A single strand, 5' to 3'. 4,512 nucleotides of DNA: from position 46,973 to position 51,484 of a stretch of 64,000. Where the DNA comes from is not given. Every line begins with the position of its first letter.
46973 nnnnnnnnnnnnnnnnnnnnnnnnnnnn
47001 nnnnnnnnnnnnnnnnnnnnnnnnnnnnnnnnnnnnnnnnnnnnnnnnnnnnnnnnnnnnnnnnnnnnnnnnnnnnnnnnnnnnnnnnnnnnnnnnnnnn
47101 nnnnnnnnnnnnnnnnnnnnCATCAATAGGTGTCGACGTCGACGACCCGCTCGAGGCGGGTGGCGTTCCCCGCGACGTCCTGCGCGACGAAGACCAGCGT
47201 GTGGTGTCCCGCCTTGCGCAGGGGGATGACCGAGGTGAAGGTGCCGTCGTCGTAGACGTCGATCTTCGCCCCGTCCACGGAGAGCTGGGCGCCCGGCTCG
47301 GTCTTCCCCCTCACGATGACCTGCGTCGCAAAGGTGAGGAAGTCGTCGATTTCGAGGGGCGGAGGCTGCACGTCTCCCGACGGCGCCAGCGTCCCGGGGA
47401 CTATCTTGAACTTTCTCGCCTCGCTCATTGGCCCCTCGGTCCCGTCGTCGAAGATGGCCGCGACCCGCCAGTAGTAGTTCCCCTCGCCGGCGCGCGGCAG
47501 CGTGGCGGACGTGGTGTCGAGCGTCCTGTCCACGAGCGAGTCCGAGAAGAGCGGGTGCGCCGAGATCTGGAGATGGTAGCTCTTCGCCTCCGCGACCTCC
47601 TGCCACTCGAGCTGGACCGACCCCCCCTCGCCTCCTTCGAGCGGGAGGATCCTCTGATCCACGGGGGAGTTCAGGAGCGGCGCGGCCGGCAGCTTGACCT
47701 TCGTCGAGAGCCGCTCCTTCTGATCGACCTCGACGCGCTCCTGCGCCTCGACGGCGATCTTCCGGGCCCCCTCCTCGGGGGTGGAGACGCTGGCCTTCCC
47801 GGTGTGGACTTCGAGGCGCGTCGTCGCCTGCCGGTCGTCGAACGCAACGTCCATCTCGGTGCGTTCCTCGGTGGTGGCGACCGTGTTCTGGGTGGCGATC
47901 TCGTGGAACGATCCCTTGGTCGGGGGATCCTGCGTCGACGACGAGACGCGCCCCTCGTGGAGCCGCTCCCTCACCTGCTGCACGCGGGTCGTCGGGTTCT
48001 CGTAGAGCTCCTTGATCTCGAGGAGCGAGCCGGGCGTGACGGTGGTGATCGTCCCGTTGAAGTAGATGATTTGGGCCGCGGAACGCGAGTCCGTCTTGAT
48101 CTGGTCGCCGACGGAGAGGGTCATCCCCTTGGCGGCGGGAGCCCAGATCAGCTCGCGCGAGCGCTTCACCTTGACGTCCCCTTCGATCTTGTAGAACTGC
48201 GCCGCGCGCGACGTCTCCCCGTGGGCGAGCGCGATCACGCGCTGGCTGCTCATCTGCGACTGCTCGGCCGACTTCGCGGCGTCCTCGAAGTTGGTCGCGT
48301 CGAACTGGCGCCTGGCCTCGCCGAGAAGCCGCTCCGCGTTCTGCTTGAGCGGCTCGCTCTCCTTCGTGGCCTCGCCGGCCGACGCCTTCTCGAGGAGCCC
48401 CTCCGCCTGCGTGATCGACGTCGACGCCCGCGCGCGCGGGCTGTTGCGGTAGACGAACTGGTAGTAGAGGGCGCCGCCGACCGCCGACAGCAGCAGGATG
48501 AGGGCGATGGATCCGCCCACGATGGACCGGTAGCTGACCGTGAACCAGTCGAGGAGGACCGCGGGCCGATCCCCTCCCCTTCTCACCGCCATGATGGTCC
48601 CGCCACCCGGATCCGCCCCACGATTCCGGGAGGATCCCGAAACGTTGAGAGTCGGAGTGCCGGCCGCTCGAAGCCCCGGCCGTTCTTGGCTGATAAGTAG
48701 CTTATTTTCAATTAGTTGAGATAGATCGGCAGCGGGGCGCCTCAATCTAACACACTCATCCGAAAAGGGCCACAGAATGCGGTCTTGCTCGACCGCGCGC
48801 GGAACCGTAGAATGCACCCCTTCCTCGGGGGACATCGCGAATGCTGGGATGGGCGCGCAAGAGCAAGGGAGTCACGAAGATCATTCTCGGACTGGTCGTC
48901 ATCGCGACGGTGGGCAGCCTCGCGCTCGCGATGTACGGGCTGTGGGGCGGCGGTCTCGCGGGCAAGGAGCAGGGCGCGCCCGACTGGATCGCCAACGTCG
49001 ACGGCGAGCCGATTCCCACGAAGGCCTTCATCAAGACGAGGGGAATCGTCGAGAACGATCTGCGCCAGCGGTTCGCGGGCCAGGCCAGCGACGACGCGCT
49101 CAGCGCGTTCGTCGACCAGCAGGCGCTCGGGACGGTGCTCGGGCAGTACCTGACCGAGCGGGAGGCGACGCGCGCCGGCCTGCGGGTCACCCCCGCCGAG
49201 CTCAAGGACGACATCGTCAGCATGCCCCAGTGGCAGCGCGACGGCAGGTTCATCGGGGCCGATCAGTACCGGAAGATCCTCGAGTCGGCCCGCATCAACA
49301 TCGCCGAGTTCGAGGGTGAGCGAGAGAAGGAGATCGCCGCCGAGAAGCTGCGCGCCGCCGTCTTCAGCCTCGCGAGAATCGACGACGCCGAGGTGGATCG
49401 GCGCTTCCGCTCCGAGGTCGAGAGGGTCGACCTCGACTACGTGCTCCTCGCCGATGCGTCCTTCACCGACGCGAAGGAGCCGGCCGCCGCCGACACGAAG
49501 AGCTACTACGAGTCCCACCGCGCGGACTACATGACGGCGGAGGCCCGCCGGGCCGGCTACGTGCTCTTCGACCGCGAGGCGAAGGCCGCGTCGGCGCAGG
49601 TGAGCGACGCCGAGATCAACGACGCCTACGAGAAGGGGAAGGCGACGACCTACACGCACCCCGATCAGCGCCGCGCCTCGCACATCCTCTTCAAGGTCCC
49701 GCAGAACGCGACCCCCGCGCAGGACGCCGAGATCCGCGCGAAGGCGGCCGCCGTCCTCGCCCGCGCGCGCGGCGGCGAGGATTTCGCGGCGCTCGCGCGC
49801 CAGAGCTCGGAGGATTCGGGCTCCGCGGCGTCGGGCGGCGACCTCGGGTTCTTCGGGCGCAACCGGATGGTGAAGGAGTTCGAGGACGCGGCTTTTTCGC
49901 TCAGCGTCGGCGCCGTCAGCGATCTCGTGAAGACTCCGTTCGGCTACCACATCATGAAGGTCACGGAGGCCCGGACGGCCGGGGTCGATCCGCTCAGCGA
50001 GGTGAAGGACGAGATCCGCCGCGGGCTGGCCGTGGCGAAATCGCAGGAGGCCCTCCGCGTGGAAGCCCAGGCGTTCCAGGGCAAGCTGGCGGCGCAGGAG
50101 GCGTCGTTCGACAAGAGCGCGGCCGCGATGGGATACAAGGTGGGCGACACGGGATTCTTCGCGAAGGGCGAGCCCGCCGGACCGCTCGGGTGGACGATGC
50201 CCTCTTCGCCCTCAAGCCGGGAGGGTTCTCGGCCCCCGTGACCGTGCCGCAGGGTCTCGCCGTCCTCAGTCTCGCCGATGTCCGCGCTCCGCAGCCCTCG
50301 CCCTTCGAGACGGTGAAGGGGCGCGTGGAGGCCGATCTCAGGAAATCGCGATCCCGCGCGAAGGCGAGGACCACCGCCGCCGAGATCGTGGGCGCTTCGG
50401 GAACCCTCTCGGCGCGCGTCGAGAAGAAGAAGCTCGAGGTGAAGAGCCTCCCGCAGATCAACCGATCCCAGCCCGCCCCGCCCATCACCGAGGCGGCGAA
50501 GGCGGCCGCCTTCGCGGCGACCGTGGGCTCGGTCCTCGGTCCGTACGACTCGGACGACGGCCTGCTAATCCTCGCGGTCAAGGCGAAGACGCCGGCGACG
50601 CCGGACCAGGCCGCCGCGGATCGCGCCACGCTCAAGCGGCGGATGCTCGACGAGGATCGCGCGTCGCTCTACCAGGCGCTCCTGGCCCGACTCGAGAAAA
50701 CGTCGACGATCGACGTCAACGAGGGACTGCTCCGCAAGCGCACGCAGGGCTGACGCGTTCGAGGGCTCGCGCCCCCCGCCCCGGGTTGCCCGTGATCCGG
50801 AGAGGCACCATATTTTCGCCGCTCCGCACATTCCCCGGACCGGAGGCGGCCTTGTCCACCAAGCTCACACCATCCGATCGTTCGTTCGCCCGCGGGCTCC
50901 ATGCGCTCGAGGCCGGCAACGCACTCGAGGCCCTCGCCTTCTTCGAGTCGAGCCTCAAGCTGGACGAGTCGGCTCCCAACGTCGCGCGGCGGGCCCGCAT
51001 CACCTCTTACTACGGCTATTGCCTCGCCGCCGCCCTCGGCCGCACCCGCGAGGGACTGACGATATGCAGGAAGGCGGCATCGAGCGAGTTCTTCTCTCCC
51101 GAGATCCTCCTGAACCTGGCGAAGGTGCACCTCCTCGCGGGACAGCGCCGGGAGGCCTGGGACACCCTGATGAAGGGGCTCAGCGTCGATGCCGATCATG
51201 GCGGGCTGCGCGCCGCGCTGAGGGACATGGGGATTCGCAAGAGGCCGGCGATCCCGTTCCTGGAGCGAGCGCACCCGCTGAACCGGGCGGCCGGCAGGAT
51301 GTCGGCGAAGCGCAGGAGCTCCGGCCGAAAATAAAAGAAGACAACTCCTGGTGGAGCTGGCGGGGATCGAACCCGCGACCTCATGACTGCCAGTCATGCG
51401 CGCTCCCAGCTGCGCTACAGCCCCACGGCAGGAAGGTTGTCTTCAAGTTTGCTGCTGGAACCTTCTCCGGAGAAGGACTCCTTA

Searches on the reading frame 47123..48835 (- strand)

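Call 38: search_protein_families(library=pfam, proteins=[window:47123-48835:-], max_evalue=0.001)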
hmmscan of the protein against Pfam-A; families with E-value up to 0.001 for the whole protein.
window:47123-48835:- (570 aa): 2 families
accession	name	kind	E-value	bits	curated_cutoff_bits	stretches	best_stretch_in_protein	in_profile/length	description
PF09136.16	Glucodextran_B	-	8.1e-06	26.1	27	1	504-568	17-82/83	Glucodextranase, domain B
PF04773.18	FecR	-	3.9e-05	24.5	24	1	244-348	1-96/97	FecR protein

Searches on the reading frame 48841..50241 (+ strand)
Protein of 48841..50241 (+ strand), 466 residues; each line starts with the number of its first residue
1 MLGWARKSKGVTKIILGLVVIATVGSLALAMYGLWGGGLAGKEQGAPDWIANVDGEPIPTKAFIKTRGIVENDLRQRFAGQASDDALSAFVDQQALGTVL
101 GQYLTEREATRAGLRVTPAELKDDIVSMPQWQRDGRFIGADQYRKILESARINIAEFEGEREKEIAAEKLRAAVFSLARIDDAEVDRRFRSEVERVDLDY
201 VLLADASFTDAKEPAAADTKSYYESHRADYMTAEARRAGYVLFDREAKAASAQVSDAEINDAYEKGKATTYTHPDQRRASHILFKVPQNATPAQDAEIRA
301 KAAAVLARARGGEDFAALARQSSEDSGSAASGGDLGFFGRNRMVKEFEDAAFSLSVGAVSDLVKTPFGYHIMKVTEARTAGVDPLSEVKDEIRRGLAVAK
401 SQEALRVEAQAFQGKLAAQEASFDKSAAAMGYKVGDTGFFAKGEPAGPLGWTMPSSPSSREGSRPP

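Call 38: search_protein_families(library=pfam, proteins=[window:48841-50241:+], max_evalue=0.001)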
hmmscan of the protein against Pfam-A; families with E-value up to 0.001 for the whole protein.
window:48841-50241:+ (466 aa): 5 families
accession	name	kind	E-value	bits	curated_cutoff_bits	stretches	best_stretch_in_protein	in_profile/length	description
PF13616.12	Rotamase_3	-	2.4e-32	112.3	22.5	1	272-377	11-115/116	PPIC-type PPIASE domain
PF00639.27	Rotamase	-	1e-30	107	21.7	1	281-375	1-96/97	PPIC-type PPIASE domain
PF13624.11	SurA_N_3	-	6.2e-25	88.4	27.2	1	1-171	1-162/162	SurA-like N-terminal domain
PF13145.12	Rotamase_2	-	9.4e-19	68.8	27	1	254-390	1-121/121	PPIC-type PPIASE domain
PF13623.11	SurA_N_2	-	1.9e-14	54.2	28.5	1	18-137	12-136/145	SurA-like N-terminal domain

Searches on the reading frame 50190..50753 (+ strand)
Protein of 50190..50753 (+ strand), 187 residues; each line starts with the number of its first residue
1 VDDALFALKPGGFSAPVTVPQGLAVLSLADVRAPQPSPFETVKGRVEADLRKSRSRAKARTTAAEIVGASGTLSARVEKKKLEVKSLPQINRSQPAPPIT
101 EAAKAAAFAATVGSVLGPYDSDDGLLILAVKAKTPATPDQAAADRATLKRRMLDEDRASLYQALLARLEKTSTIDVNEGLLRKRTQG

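Call 38: search_protein_families(library=pfam, proteins=[window:50190-50753:+], max_evalue=0.001)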
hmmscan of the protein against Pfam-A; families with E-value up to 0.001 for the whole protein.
window:50190-50753:+ (187 aa): 2 families
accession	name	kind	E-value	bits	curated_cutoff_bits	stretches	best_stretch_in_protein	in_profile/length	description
PF13145.12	Rotamase_2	-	2.1e-15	58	27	2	49-138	26-113/121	PPIC-type PPIASE domain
PF00639.27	Rotamase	-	0.00066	21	21.7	0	2-29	69-96/97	PPIC-type PPIASE domain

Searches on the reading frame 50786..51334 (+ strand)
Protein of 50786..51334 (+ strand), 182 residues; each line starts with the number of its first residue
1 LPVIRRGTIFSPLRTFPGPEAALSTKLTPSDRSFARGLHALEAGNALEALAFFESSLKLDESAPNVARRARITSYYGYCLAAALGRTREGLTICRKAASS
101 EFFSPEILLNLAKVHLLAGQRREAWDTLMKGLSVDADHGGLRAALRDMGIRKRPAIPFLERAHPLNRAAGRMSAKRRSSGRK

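Call 38: search_protein_families(library=pfam, proteins=[window:50786-51334:+], max_evalue=0.001)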
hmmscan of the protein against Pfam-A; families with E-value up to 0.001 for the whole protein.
window:50786-51334:+ (182 aa): 3 families
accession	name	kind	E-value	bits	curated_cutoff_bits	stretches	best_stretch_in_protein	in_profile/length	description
PF14559.12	TPR_19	-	5.1e-05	24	25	0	82-138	2-58/68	Tetratricopeptide repeat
PF13424.12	TPR_12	-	0.00037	21.1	30.1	0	36-89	9-63/77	Tetratricopeptide repeat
PF07719.23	TPR_2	-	0.00079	19.8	27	0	34-61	5-32/34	Tetratricopeptide repeat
